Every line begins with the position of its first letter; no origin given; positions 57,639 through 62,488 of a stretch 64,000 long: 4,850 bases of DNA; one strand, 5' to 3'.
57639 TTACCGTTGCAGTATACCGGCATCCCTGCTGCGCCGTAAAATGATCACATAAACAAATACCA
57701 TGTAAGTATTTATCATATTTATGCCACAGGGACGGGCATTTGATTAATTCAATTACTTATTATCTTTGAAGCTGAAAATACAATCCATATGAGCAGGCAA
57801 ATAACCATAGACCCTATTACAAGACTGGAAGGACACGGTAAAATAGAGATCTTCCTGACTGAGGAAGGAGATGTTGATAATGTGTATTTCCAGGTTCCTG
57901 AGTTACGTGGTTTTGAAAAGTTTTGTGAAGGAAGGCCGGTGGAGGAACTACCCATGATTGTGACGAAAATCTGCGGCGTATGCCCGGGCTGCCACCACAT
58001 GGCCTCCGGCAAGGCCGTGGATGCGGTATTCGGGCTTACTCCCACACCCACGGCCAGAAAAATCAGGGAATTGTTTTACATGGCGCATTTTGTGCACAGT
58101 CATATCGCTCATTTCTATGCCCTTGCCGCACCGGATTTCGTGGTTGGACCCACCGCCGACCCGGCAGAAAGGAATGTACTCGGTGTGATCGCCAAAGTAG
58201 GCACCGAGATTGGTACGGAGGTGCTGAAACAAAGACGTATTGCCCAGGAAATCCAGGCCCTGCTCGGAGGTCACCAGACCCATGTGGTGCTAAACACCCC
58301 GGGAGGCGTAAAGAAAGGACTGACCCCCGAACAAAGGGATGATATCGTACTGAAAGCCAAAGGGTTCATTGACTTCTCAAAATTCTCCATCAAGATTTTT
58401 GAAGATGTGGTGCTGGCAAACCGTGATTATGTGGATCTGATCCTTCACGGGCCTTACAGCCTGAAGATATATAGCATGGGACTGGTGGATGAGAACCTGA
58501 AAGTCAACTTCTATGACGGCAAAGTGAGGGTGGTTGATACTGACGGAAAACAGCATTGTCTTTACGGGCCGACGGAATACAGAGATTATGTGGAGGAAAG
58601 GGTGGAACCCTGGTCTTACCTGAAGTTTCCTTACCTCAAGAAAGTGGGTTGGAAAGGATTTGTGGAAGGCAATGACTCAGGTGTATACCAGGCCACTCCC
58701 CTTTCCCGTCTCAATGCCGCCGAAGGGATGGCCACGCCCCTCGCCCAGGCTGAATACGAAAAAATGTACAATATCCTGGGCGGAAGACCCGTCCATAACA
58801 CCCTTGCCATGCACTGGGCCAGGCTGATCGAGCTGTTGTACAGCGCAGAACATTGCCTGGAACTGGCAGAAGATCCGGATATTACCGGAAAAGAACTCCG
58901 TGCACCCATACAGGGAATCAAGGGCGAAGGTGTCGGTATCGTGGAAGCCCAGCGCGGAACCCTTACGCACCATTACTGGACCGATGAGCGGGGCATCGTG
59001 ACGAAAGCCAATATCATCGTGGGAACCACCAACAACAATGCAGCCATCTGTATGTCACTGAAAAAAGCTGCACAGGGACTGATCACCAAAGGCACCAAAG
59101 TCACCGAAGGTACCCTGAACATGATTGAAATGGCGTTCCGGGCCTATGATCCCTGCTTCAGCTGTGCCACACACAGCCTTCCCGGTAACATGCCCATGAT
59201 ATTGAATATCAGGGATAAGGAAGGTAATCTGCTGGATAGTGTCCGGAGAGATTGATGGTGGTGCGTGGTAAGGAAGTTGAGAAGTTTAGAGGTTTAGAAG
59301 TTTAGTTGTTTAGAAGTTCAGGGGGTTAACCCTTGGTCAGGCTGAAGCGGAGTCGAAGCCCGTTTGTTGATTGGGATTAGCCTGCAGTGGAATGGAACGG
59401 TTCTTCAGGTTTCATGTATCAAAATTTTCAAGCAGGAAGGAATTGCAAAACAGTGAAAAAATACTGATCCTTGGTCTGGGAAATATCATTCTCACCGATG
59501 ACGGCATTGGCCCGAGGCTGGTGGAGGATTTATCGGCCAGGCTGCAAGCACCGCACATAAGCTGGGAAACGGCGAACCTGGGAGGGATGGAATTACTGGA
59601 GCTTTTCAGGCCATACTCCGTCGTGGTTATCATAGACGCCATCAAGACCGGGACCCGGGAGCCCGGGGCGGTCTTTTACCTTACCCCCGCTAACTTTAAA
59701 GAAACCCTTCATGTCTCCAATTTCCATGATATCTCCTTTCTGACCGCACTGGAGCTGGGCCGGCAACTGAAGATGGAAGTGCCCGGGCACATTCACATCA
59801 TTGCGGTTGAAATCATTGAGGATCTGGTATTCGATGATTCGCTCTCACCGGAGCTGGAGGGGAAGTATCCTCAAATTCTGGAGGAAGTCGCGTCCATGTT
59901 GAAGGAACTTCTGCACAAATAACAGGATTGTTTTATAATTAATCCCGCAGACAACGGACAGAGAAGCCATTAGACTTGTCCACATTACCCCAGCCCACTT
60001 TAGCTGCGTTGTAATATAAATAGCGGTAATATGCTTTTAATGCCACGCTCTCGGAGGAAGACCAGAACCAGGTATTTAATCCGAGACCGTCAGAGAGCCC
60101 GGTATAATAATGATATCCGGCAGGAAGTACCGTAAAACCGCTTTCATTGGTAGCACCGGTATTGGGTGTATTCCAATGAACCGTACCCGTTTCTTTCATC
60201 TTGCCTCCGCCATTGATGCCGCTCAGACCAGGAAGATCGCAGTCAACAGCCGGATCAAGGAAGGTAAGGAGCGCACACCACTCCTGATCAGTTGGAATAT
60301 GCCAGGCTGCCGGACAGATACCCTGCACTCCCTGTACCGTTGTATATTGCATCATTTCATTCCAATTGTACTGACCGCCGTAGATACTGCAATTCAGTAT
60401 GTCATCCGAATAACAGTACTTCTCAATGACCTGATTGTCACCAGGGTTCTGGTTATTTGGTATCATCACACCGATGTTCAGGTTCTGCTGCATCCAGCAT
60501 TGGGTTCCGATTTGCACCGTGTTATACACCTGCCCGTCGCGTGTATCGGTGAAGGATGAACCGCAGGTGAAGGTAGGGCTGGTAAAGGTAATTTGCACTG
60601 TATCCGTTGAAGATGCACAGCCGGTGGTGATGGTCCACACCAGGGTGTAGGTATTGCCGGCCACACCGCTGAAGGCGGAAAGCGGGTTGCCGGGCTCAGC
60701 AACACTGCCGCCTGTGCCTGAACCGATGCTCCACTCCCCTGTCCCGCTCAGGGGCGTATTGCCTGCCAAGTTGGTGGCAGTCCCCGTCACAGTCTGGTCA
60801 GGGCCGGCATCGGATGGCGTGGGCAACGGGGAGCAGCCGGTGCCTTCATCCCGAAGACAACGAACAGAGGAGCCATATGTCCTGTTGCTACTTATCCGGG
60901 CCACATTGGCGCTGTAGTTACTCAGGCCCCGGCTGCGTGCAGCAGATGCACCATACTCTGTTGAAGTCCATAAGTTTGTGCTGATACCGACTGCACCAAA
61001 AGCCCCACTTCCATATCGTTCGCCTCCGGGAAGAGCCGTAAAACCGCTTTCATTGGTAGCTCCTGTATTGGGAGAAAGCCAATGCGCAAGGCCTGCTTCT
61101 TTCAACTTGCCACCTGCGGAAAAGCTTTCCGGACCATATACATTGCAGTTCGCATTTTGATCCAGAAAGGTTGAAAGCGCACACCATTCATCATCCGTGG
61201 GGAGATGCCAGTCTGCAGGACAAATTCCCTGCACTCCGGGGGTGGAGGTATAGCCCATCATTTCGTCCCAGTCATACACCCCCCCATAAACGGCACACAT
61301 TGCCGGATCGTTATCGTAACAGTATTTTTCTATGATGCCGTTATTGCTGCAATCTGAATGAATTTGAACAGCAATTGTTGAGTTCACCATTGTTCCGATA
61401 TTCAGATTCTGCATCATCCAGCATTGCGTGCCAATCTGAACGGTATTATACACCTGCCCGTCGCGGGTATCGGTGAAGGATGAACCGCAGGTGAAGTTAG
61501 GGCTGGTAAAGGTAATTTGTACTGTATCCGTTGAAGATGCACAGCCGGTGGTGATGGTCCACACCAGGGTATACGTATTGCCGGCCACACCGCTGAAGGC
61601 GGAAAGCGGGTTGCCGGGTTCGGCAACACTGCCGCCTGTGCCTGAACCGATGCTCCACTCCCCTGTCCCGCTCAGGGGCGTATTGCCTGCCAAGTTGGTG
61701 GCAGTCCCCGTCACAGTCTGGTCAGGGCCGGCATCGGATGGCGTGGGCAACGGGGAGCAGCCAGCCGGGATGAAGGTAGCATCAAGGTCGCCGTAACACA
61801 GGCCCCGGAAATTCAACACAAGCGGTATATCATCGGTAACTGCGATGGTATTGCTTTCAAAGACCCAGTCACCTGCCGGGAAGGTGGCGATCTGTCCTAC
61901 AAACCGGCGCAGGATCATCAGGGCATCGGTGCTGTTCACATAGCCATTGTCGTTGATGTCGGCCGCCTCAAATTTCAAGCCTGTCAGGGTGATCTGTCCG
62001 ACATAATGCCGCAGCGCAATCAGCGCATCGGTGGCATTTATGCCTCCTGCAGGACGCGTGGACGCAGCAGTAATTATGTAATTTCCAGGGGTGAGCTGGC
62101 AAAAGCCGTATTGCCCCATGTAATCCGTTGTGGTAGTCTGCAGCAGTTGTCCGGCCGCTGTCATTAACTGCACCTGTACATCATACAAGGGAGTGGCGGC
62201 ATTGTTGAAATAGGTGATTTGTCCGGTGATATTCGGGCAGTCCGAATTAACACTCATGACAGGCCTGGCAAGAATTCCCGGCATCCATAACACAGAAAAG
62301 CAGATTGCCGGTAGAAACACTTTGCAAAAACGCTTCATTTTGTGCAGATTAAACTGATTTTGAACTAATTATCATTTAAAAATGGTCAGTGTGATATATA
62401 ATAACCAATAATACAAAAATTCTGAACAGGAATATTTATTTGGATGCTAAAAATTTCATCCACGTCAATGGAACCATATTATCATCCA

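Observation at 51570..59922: Mvh-type [NiFe] hydrogenase operon joined to two HdrA-like proteins and a QmoC-like membrane cytochrome-b/Fe-S subunit, with no HdrBC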

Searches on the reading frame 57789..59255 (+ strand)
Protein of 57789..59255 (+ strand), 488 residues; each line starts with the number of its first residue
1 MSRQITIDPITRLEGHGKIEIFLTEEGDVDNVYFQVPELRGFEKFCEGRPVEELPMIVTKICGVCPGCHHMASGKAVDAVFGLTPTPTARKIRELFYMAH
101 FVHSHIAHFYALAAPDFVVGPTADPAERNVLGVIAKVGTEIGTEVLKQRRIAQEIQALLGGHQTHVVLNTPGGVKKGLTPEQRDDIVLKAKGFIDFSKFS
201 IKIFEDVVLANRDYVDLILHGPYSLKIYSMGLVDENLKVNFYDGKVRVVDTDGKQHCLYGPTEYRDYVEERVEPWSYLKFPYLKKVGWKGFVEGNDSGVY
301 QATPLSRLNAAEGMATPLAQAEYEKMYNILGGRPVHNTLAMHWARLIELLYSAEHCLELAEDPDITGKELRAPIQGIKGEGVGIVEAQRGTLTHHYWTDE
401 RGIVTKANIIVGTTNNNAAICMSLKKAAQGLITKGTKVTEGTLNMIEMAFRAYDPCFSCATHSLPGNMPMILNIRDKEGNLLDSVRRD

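Call 3: search_protein_families(library=pfam, proteins=[window:57789-59255:+], max_evalue=0.01)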
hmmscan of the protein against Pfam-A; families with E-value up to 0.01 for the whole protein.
window:57789-59255:+ (488 aa): 1 family
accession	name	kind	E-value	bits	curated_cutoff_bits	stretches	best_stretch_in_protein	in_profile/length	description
PF00374.24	NiFeSe_Hases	-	3.7e-34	119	25.8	2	40-118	1-79/508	Nickel-dependent hydrogenase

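Call 4: search_protein_families(library=ncbifam, proteins=[window:57789-59255:+], max_evalue=0.001)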
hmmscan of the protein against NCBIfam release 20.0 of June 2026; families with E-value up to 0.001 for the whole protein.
window:57789-59255:+ (488 aa): 10 families
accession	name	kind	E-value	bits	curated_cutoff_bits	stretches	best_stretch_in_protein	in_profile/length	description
NF041785.2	VhuA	equivalog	6.5e-114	380.7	800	1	4-430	3-415/418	F420-non-reducing hydrogenase Vhu subunit A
NF033181.1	NiFeSe_hydrog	equivalog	1.2e-47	162.9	600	2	3-124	2-122/507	nickel-dependent hydrogenase large subunit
NF045518.1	H2_NiFeSe_large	exception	9.5e-45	153.3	780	1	4-464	3-482/485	NiFeSe hydrogenase large subunit HysA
NF040828.1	sulfhyd_ShyA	equivalog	7.4e-44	150.3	700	2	5-205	3-195/415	NAD(P)-dependent hydrogenase/sulfhydrogenase 2 subunit alpha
TIGR03295.1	frhA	equivalog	5e-42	144.3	392.5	2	1-208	1-200/412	coenzyme F420 hydrogenase subunit alpha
NF040832.1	sulfhyd_HydA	equivalog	1.5e-32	113.2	880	1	4-462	4-422/426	NADPH-dependent hydrogenase/sulfhydrogenase 1 subunit alpha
NF007778.0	PRK10467.1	equivalog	4e-30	104.6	969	2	1-122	1-121/567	hydrogenase 2 large subunit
NF007550.0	PRK10170.1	equivalog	5.1e-23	81.3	1101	1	3-118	17-132/597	Ni/Fe-hydrogenase large subunit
NF041786.2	VhuU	equivalog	1.4e-10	40.8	70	1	439-464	4-29/45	F420-non-reducing hydrogenase selenoprotein subunit VhuU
NF004739.1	PRK06075.1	equivalog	5.7e-05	22.1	360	0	16-111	13-110/384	NADH-quinone oxidoreductase subunit D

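Call 25: search_solved_structures(query=window:57789-59252:+, max_evalue=0.00001, show_alignments=1)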
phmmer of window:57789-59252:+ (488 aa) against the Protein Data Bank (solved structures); distinct sequences matched with E-value up to 0.00001: 68 (the best 60 are shown).
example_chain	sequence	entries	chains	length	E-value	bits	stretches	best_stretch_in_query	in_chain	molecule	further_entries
5odc_F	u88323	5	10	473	1.5e-117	396.4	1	5-466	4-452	Methyl-viologen reducing hydrogenase subunit A | Methyl-viologen reducing hydrogenase, subunit A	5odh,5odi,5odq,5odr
9sw2_F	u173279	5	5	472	1.6e-112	379.8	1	4-483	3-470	F420-non-reducing hydrogenase subunit A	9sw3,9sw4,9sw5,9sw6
7t2r_D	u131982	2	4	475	1.1e-110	373.7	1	5-488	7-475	NiFe hydrogenase large subunit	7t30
9sfi_g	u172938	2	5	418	2.8e-102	346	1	4-429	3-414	Coenzyme F420-reducing hydrogenase, alpha subunit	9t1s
5xf9_D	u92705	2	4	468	3e-98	332.8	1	2-462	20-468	NAD-reducing hydrogenase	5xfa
5jsu_B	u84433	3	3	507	1.5e-36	129.3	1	4-467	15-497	Periplasmic [NiFeSe] hydrogenase, large subunit, selenocysteine-containing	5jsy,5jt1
5jsh_B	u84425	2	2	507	4.7e-35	124.3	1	4-467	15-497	Periplasmic [NiFeSe] hydrogenase, large subunit, selenocysteine-containing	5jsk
6z8m_B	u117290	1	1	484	1.1e-34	123.1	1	5-462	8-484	Periplasmic [NiFeSe] hydrogenase, large subunit, selenocysteine-containing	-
6ruc_B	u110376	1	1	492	1.2e-34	123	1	4-462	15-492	Periplasmic [NiFeSe] hydrogenase, large subunit, selenocysteine-containing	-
6z8o_B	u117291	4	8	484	2.8e-34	121.7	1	5-462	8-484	Periplasmic [NiFeSe] hydrogenase, large subunit, selenocysteine-containing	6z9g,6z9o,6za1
6rtp_B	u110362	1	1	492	3e-34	121.6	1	4-462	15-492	Periplasmic [NiFeSe] hydrogenase, large subunit, selenocysteine-containing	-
6ru9_B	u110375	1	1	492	3.1e-34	121.6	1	4-462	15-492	Periplasmic [NiFeSe] hydrogenase, large subunit, selenocysteine-containing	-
3ze6_B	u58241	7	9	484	3.9e-34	121.3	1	5-462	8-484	PERIPLASMIC [NIFESE] HYDROGENASE, LARGE SUBUNIT, SELENOCYS SELENOCYSTEINE-CONTAINING | PERIPLASMIC [NIFESE] HYDROGENASE, LARGE SUBUNIT, SELENOCYSTEINE-CONTAININ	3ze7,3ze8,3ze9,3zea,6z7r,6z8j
2wpn_B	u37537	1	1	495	4.3e-34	121.1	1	4-462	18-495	PERIPLASMIC [NIFESE] HYDROGENASE, LARGE SUBUNIT, SELENOCYSTEINE-CONTAINING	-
9r51_A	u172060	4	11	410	6e-32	114.1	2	2-201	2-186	F420-reducing [NiFe]-hydrogenase from Methanothermococcus thermolithotrophicus subunit alp | F420-reducing [NiFe]-hydrogenase from Methanothermococcus thermolit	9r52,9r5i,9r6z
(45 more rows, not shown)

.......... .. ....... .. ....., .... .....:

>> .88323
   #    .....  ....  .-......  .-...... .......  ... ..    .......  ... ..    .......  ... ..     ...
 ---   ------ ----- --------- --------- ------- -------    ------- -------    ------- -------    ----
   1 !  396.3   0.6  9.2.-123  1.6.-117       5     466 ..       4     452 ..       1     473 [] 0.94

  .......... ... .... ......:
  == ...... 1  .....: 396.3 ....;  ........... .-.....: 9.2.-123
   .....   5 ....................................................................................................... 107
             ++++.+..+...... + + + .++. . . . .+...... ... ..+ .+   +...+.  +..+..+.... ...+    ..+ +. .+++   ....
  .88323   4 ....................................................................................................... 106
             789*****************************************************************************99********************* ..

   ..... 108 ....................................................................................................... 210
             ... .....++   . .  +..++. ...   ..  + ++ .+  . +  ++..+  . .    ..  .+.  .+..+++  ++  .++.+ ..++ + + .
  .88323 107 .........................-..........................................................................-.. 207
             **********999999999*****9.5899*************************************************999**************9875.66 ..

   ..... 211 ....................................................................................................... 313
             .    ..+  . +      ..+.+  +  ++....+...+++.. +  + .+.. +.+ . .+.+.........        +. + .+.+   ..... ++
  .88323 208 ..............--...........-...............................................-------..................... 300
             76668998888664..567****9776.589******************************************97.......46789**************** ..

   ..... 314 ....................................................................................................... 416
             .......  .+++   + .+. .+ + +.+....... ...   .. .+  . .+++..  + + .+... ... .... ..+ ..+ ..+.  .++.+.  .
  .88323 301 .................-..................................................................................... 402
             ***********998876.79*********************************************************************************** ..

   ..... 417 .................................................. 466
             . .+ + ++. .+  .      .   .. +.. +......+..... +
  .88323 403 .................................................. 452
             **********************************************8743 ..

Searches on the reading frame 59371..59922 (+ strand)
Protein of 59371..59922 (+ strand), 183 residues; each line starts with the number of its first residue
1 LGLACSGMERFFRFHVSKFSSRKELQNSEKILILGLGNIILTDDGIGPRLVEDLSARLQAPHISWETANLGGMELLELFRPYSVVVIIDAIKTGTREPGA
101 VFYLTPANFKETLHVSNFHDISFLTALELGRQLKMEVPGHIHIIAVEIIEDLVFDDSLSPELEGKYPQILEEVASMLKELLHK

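Call 3: search_protein_families(library=pfam, proteins=[window:59371-59922:+], max_evalue=0.01)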
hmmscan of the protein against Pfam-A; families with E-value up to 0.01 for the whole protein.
window:59371-59922:+ (183 aa): 2 families
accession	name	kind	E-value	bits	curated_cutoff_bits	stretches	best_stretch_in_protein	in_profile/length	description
PF01750.23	HycI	-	1.3e-08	35.2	23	1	49-174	2-128/130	Hydrogenase maturation protease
PF03418.19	Peptidase_A25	-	0.0002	20.9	27.8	1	8-54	75-121/353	Germination protease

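Call 4: search_protein_families(library=ncbifam, proteins=[window:59371-59922:+], max_evalue=0.001)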
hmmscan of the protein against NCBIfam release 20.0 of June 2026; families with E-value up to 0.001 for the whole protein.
window:59371-59922:+ (183 aa): 8 families
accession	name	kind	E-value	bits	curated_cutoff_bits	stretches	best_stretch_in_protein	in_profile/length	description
TIGR00072.1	hydrog_prot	superfamily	1.9e-27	96.1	47.45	1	32-176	1-144/145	hydrogenase maturation protease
TIGR00140.1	hupD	subfamily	1.5e-17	63.9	151.8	1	31-179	1-149/151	HyaD/HybD family hydrogenase maturation endopeptidase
NF045519.1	NiFeSe_H2_mat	exception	5.6e-16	58.7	190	1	29-181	1-151/152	NiFeSe hydrogenase maturation protease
NF007777.0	PRK10466.1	equivalog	8.9e-15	54.8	190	1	30-179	2-151/164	HyaD/HybD family hydrogenase maturation endopeptidase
TIGR00130.1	frhD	equivalog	5.9e-08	32.9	134.95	1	29-128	3-105/153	coenzyme F420-reducing hydrogenase, FrhD protein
NF007616.0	PRK10264.1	equivalog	2.6e-07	30.5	261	1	28-147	3-123/195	hydrogenase 1 maturation protease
TIGR01441.2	GPR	equivalog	1.5e-05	24.2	120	1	18-56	85-120/306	GPR endopeptidase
TIGR00142.1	hycI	equivalog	0.00056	19.7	119.1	1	32-178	2-143/146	hydrogenase maturation peptidase HycI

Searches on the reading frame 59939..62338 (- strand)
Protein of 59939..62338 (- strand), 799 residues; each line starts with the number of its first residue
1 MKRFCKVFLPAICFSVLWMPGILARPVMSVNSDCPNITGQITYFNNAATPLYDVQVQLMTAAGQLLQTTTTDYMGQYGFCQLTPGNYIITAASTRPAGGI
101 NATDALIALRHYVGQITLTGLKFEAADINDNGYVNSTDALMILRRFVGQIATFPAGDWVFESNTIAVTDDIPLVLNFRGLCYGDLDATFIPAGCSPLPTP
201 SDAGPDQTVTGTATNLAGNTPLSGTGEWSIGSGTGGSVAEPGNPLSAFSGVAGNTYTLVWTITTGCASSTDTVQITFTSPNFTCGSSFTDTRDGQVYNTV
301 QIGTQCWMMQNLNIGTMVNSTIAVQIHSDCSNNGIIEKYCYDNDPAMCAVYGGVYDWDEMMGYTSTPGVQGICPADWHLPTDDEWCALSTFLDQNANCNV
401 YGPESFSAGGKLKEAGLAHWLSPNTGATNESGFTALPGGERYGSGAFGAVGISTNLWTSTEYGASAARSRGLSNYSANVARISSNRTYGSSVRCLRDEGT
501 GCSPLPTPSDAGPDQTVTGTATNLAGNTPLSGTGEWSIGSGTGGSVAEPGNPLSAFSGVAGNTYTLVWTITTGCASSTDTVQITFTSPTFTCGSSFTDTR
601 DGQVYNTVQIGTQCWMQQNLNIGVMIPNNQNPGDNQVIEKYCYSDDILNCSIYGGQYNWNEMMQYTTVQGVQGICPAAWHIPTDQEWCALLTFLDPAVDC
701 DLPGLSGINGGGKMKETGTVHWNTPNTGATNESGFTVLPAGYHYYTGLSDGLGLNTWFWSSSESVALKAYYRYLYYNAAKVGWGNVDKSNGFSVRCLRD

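Call 8: search_protein_families(library=pfam, proteins=[window:59939-62338:-], max_evalue=0.0001)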
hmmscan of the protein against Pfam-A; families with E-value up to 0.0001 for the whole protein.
window:59939-62338:- (799 aa): 3 families
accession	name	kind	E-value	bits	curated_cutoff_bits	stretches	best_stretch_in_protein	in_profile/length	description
PF09603.15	Fib_succ_major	-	1.6e-60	205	33.9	2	300-496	1-187/187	Fibrobacter succinogenes major domain (Fib_succ_major)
PF17210.9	SdrD_B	-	3.9e-09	37.1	29.7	1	48-98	21-69/112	SdrD B-like domain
PF00404.24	Dockerin_1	-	4.2e-06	27.3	22.9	1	98-145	8-55/57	Dockerin type I domain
